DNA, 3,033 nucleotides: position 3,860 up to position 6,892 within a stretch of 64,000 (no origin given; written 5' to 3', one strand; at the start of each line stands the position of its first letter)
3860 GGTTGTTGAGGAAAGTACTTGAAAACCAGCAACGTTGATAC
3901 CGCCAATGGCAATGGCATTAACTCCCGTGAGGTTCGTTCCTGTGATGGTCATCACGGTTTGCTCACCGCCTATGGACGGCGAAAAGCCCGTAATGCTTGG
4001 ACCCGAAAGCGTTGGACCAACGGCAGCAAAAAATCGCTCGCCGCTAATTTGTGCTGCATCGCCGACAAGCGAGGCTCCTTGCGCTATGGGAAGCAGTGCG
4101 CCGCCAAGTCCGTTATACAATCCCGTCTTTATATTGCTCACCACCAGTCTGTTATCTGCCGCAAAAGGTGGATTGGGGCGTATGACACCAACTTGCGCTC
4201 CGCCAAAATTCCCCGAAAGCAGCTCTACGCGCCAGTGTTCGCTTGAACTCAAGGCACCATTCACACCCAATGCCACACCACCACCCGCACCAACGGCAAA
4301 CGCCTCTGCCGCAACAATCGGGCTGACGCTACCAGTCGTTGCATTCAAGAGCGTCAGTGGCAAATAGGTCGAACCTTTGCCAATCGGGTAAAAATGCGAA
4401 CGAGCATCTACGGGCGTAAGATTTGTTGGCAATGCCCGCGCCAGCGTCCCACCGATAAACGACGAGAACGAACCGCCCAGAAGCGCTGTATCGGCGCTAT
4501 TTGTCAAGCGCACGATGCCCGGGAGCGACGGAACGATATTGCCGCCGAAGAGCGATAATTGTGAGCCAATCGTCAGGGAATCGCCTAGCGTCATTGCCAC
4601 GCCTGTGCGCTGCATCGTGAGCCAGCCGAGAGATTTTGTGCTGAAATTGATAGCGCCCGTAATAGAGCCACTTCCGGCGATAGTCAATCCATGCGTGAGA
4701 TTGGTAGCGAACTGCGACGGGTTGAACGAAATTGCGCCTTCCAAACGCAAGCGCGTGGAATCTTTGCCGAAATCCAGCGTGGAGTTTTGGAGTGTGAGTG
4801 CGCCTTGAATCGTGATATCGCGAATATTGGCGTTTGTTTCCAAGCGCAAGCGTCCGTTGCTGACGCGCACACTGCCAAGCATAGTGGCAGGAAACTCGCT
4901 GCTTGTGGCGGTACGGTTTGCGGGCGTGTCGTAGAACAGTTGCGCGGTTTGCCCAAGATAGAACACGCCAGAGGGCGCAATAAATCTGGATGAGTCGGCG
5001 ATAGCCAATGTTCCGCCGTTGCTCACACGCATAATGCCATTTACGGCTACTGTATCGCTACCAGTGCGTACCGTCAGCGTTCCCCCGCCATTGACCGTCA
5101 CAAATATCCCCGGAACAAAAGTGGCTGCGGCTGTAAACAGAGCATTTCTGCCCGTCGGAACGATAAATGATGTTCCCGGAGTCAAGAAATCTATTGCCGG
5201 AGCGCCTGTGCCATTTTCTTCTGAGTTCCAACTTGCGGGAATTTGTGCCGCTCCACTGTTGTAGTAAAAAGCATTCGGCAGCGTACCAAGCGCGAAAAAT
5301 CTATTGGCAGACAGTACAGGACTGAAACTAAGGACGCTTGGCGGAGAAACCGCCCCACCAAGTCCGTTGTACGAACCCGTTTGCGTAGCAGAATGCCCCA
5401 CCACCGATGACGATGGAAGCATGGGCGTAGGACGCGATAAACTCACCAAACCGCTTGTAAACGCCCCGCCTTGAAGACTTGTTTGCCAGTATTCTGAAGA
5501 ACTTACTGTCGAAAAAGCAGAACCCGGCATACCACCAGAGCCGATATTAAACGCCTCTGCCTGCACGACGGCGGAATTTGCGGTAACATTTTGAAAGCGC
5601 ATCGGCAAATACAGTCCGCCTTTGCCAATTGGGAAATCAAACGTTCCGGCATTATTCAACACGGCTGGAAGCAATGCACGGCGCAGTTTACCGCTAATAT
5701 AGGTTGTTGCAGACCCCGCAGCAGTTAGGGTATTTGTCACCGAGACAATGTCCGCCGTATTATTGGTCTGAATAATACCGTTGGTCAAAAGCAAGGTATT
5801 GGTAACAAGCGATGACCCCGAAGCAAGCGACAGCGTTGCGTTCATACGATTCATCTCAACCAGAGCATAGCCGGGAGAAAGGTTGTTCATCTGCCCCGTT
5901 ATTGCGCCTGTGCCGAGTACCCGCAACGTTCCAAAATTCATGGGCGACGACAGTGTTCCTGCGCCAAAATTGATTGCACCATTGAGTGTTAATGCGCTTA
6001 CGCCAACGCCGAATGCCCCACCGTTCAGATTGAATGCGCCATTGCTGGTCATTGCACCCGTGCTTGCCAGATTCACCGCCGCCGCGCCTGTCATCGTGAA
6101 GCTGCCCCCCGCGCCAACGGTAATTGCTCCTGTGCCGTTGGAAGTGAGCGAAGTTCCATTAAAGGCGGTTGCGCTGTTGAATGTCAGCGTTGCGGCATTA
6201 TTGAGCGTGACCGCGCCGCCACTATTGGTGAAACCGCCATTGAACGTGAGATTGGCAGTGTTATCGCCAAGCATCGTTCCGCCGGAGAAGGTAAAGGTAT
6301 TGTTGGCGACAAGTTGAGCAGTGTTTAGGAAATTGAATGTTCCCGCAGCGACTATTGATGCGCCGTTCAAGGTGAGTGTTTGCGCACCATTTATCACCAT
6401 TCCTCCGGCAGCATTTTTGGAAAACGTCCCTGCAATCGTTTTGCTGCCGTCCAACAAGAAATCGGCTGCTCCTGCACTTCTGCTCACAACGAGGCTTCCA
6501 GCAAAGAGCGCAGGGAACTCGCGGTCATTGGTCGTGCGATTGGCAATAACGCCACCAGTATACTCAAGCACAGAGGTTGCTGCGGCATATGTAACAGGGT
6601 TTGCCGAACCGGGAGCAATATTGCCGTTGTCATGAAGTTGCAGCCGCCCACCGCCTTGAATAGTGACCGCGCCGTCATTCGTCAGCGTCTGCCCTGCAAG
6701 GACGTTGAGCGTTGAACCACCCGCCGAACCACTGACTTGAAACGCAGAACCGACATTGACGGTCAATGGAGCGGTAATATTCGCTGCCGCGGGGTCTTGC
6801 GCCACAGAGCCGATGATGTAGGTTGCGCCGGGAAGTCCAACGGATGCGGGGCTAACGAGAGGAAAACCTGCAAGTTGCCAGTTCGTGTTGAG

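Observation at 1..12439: Unlisted giant surface-protein gene occupying the first 12.4 kb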

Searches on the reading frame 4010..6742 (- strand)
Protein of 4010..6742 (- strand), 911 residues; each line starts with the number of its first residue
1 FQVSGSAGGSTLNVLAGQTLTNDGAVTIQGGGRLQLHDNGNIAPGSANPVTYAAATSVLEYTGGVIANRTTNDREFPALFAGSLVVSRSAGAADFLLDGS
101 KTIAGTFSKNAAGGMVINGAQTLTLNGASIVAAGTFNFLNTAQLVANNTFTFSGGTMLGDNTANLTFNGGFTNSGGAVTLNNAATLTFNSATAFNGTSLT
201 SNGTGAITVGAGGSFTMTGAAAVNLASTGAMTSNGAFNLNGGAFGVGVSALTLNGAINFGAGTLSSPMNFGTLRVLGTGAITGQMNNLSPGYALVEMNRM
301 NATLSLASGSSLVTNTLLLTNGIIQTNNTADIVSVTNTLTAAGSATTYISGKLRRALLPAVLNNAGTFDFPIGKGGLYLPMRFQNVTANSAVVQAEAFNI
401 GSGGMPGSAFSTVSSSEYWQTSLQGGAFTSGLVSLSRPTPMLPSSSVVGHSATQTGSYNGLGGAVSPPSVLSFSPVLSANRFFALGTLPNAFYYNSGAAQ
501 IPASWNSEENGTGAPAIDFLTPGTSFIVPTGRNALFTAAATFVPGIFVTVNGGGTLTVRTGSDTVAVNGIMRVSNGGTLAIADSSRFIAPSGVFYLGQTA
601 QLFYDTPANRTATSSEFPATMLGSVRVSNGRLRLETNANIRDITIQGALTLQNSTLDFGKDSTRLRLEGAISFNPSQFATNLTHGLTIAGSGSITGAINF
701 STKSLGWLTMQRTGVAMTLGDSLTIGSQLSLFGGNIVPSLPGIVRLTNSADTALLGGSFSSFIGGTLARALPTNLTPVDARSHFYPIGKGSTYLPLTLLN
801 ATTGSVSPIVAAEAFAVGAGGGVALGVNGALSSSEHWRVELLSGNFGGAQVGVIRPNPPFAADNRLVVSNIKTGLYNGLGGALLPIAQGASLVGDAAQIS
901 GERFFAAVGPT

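Call 36: search_protein_representatives(protein=window:4010-6742:-)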
Query: 911 residues. Proteins with E-value up to 0.001 (for the whole library): 281; up to 1e-10: 102; up to 1e-30: 22. The best 150 are listed.
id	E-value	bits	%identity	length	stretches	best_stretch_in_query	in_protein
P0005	0.0e+00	1100.0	51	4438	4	1-910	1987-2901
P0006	2.0e-258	876.5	43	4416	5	9-911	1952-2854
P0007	1.3e-236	804.4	52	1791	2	199-910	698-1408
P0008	1.0e-172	593.1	42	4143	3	8-907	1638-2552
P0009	1.7e-141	489.7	34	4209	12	311-806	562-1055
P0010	1.9e-141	489.6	32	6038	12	173-883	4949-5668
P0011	1.1e-107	378.0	37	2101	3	132-909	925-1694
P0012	4.9e-95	336.1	36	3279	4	47-909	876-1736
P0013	1.3e-89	318.2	34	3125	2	112-909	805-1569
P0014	1.1e-85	305.1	34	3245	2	26-903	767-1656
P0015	5.9e-84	299.4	32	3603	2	28-908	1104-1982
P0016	9.8e-79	282.1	34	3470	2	46-909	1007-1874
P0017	1.8e-76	274.7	34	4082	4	118-720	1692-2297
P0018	4.5e-75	270.0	35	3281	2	31-909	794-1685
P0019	2.1e-74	267.8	34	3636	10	111-665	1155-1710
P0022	6.5e-59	216.6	33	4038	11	314-580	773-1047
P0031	1.2e-23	99.9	34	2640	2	109-541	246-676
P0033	3.8e-21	91.6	30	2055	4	113-583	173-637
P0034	4.7e-21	91.3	35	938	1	143-490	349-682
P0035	6.5e-20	87.6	33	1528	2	150-651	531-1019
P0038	7.3e-19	84.1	30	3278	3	124-506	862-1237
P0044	6.6e-18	80.9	29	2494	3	175-598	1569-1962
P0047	4.4e-17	78.2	36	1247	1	225-488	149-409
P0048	4.9e-17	78.0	31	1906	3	8-520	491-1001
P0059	7.9e-15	70.7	31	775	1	69-486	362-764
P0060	8.7e-15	70.6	32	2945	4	75-545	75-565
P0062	1.0e-14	70.4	34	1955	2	113-498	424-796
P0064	2.0e-14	69.4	37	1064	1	340-541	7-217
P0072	2.4e-13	65.8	33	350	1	171-480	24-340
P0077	7.4e-13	64.2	32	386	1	223-576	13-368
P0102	7.1e-11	57.7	33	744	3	343-579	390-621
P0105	8.5e-11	57.4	30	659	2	18-491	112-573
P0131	7.1e-09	51.0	34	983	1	141-487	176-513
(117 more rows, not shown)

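Call 39: search_protein_families(library=pfam, proteins=[P0105, P0072, P0077, P0064, P0102, P0059, P0131, P0034, P0047, P0048], max_evalue=0.01)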
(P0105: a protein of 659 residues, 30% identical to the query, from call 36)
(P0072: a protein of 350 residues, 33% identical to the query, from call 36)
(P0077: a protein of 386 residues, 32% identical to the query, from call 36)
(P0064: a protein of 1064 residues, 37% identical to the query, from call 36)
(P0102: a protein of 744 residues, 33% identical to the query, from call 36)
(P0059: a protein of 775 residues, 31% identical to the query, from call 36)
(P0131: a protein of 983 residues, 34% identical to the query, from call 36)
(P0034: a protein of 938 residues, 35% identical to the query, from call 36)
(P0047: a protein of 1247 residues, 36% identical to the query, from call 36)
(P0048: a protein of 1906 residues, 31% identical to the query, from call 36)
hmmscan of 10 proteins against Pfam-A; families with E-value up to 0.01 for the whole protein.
P0105 (659 aa): 1 family
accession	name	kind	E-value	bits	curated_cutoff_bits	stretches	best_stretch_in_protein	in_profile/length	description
PF18962.6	Por_Secre_tail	-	1.5e-11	44.9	27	1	587-656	1-73/75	Secretion system C-terminal sorting domain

P0072 (350 aa): 0 families

P0077 (386 aa): 1 family
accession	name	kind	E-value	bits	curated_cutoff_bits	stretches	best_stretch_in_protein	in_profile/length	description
PF10162.14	G8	-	0.0016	18.8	22.9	1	304-352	2-49/124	G8 domain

P0064 (1064 aa): 3 families
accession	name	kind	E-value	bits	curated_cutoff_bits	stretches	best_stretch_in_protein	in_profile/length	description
PF19408.5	PKD_6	-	3.5e-27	95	25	1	270-352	2-82/82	PKD-like domain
PF19081.6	Ig_7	-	9.1e-15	55.2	27.3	3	654-740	3-82/84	Ig-like domain CHU_C associated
PF16709.11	SCAB-Ig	-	8.9e-09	35.7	27.6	0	360-417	5-61/98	Ig domain of plant-specific actin-binding protein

P0102 (744 aa): 1 family
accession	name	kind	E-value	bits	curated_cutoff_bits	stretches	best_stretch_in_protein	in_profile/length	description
PF17164.10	DUF5122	-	1.5e-24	86.4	27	2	648-682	1-36/36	Domain of unknown function (DUF5122) beta-propeller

P0059 (775 aa): 1 family
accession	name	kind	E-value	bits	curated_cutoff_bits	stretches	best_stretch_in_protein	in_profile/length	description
PF21471.3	Reelin_subrepeat-B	-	0.0031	17.7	27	1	132-193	65-126/127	Reelin subrepeat B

P0131 (983 aa): 0 families

P0034 (938 aa): 0 families

P0047 (1247 aa): 5 families
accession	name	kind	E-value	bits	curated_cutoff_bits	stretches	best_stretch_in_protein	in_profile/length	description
PF00041.27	fn3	-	2.7e-12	47.2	25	2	610-698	2-71/84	Fibronectin type III domain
PF16656.11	Pur_ac_phosph_N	-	9.2e-07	29.8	30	1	993-1081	6-93/93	Purple acid Phosphatase, N-terminal domain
PF16655.11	PhoD_N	-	0.00026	21.9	30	0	753-799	33-82/90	PhoD-like phosphatase, N-terminal domain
PF10162.14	G8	-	0.0029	17.9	22.9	0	50-192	1-121/124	G8 domain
PF25788.1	Ig_Rha78A_N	-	0.0063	17.2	27.4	0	1016-1082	36-102/105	Rha78A-like, N-terminal immunoglobulin domain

P0048 (1906 aa): 2 families
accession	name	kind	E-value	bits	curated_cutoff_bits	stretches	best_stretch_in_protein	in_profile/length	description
PF25021.1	TEN_NHL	-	3.8e-12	46.3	27.1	2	165-212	22-67/357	Teneurin NHL domain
PF01436.27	NHL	-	3.4e-09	36.7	20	0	319-342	1-20/28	NHL repeat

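Call 54: list_cluster_members(proteins=[P0005, P0006, P0008, P0009, P0010, P0011, P0012, P0019, P0022, P0048])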
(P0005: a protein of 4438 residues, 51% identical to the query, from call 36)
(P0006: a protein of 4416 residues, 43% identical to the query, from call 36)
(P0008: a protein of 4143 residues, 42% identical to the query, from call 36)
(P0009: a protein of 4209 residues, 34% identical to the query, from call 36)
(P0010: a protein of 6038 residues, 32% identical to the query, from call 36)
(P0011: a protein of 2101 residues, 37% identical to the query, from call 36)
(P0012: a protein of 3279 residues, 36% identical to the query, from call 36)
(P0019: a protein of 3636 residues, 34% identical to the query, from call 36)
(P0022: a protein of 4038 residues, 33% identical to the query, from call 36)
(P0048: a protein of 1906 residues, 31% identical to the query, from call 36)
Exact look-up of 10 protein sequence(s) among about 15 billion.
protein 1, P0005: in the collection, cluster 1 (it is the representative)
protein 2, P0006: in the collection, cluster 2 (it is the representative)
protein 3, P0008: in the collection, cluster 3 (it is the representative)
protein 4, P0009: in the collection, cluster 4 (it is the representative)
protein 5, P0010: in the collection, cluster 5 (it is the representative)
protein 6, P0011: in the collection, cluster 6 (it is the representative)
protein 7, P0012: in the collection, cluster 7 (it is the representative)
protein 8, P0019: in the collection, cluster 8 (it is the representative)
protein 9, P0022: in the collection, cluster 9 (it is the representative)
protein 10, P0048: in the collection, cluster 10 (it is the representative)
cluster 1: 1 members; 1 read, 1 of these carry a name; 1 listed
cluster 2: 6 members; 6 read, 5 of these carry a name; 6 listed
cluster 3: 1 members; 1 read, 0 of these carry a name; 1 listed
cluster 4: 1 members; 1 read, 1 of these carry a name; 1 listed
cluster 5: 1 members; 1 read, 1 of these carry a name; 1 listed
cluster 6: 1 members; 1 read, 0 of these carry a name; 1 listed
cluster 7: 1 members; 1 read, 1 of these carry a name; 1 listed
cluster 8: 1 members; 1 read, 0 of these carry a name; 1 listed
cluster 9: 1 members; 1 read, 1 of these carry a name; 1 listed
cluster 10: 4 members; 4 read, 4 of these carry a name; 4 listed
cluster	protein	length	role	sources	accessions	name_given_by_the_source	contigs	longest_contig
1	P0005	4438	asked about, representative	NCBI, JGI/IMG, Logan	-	Leucine-rich repeat (LRR) protein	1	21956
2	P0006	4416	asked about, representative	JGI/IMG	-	Leucine-rich repeat (LRR) protein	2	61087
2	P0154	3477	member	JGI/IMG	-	Leucine-rich repeat (LRR) protein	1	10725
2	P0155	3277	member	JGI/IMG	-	Leucine-rich repeat (LRR) protein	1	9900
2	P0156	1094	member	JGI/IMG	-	Leucine-rich repeat (LRR) protein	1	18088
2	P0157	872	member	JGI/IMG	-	hypothetical protein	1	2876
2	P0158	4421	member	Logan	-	-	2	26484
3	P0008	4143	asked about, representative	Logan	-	-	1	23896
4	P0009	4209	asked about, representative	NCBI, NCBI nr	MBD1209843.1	MAG: hypothetical protein H9535_15525, partial [Ignavibacteria bacterium] | hypothetical protein [Ignavibacteria bacterium]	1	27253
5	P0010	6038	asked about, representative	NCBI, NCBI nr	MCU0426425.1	MAG: FG-GAP-like repeat-containing protein, partial [Candidatus Kapabacteria bacterium] | FG-GAP-like repeat-containing protein [Candidatus Kapabacteria bacterium]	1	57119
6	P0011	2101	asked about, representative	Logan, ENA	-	-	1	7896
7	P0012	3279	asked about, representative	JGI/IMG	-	Leucine-rich repeat (LRR) protein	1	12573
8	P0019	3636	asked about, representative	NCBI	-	-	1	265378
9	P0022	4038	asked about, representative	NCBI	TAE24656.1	MAG: hypothetical protein EAZ92_13085, partial [Candidatus Kapaibacterium sp.]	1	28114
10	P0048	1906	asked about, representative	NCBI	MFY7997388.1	MAG: hypothetical protein ACOVSW_02180, partial [Candidatus Kapaibacteriota bacterium]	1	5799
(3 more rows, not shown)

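Call 88: list_cluster_members(proteins=[P0031, P0033, P0035, P0038, P0044, P0060, P0062, P0105, P0064, P0047])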
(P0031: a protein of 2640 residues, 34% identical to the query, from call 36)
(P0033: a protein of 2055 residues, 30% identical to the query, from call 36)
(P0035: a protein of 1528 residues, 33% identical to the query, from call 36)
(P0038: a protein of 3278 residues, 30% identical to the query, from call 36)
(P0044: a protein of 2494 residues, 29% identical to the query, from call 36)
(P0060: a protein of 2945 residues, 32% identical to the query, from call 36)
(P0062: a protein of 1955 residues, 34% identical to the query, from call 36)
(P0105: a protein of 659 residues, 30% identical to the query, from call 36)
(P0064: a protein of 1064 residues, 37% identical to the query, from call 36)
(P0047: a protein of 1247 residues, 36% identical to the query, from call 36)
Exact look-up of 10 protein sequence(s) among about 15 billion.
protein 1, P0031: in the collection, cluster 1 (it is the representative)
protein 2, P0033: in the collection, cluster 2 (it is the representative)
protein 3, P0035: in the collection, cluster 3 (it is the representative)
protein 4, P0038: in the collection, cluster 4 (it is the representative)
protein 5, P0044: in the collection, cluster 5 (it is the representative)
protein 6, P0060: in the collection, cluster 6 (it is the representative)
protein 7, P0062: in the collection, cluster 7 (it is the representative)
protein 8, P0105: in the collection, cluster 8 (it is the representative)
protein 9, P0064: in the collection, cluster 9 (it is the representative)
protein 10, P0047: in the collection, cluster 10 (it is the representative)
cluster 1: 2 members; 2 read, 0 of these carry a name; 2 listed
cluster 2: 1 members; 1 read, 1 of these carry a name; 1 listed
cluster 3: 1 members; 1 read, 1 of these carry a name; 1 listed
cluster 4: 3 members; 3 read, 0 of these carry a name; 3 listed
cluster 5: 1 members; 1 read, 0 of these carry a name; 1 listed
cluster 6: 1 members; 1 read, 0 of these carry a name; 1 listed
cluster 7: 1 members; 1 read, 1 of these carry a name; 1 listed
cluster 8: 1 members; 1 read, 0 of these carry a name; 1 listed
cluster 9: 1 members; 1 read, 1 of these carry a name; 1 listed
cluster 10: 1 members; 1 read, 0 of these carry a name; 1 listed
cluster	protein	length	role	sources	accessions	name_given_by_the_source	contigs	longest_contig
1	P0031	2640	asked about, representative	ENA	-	-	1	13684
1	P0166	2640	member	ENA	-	-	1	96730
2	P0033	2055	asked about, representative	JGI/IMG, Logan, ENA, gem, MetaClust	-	\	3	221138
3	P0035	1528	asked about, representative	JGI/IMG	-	hypothetical protein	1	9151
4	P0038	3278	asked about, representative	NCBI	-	-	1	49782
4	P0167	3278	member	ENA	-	-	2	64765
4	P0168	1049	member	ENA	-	-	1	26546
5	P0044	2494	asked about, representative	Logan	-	-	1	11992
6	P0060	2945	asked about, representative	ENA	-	-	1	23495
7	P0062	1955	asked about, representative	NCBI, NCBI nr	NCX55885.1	MAG: hypothetical protein EBW87_01610, partial [Burkholderiaceae bacterium] | hypothetical protein [Burkholderiaceae bacterium]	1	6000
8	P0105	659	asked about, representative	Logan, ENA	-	-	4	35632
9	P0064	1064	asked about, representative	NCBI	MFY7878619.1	MAG: hypothetical protein ACOVP6_01000, partial [Lacibacter sp.]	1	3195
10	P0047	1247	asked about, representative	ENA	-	-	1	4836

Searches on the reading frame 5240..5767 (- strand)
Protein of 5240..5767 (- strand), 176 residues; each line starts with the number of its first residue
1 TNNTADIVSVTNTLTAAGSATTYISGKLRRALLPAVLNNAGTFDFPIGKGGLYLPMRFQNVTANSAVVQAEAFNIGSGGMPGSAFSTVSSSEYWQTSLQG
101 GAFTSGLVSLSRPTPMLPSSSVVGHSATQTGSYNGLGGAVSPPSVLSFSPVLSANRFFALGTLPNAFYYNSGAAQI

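Call 67: search_solved_structures(query=A3, max_evalue=10)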
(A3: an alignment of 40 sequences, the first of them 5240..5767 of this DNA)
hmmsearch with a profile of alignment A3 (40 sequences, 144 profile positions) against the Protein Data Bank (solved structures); distinct sequences matched with E-value up to 10: 0.

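Call 71: predict_structure(alignment_id=A3)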
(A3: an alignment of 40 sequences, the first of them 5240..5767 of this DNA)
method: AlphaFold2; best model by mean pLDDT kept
length: 176 residues; sequences in the alignment: 40
mean_pLDDT: 87.1   pTM: 0.83
mean pLDDT of the five models: 87.1, 84.9, 84.1, 82.8, 59.2
residues with pLDDT >= 90: 124; 70-90: 24; 50-70: 17; < 50: 11
segments of 3 or more residues with pLDDT < 50: 1-5, 13-17
pLDDT, mean of each block of 10 residues (from residue 1): 53 53 89 69 93 95 93 97 95 98 96 93 98 97 96 97 81 68
secondary structure, 60 per line:
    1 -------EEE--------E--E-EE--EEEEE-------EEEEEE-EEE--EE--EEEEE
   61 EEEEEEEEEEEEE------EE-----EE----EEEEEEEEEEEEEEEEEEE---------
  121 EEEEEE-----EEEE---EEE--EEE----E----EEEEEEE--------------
elements in order: E8-10 E28-32 E40-45 E47-49 E56-73 E93-111 E121-126 E132-135 E139-141 E144-146 E156-162
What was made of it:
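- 5264..5758 (-): Cap domain copy 2, aa 2228-2392. AF2 model: pLDDT 87, pTM 0.83, a beta-sandwich (call 71).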

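Call 81: fold_search(model_id=the predicted structure, library=pdb)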
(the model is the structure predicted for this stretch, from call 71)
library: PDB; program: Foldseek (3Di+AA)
matches with E <= 10: 434; with E <= 0.001: 0
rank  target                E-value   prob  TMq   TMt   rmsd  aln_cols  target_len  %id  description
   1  6svk_A                6.6e-02  0.16  0.23  0.28  14.8       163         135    7  human Myeloid-derived growth factor (MYDGF) (released 2019-11-27)
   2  7crw_A                7.8e-02  0.60  0.32  0.22   8.1       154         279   12  Cryo-EM structure of rNLRP1-rDPP9 complex (released 2021-03-24)
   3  6svl_N                8.2e-02  0.14  0.21  0.27  15.6       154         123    8  human Myeloid-derived growth factor (MYDGF) in complex with neutralizing Fab (released 2019-11-27)
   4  6svk_B                2.1e-01  0.11  0.23  0.28  14.8       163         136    7  human Myeloid-derived growth factor (MYDGF) (released 2019-11-27)
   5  3ud2_B                2.5e-01  0.33  0.35  0.22   6.9       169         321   10  Crystal structure of Selenomethionine ZU5A-ZU5B protein domains of human erythrocyte ankyrin (released 2012-02-22)
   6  3ii1                  2.5e-01  0.20  0.21  0.10   9.1       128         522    8  Structural characterization of difunctional glucanase-xylanse CelM2 (released 2009-08-25)
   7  6svl_J                2.5e-01  0.06  0.16  0.20  15.8       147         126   10  human Myeloid-derived growth factor (MYDGF) in complex with neutralizing Fab (released 2019-11-27)
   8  6o6w_MODEL_1_A        2.7e-01  0.11  0.25  0.29  14.9       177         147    7  Solution structure of human myeloid-derived growth factor (released 2019-11-13)
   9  4ue0_A                2.7e-01  0.08  0.17  0.23  16.0       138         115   12  Structure of the bovine atadenovirus type 4 fibre head protein (released 2015-06-03)
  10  6q2f                  2.8e-01  0.25  0.26  0.06  12.6       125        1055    6  Structure of Rhamnosidase from Novosphingobium sp. PP1Y (released 2019-11-27)
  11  3fw6                  3.0e-01  0.15  0.19  0.08  11.6       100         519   10  Crystal structure of CelM2, a bifunctional glucanase-xylanase protein from a metagenome library (released 2009-03-03)
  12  9a00_MODEL_1_B        3.4e-01  0.10  0.25  0.29  15.6       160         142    8  Structure of the human myeloid-derived growth factor (hMYDGF) engaging the chicken KDEL receptor 2 (cKDELR2) (released 2019-12-18)
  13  5wtb_B                4.4e-01  0.08  0.24  0.16  12.4       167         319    6  Complex Structure of Staphylococcus aureus SdrE with human complement factor H (released 2017-07-19)
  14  7tex_A                4.4e-01  0.02  0.15  0.05  18.3       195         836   10  Cryo-EM structure of SARS-CoV-2 Delta (B.1.617.2) spike protein in complex with human ACE2 (released 2022-03-30)
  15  9l2l_D                4.7e-01  0.02  0.14  0.04  17.7       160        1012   10  Structure of SARS-CoV-2 EG.5.1 Variant Spike protein complexed with antibody XGi-198 (released 2025-12-10)
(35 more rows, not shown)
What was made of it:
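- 5264..5758 (-): Foldseek finds nothing at E<=0.001 (call 81).
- Closest known: GAIN, ZU5 and FIIND beta-sandwich domains: adhesion GPCRs, ankyrin/UNC5, NLRP1/CARD8. Same: They also recur weakly in Foldseek (call 81).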
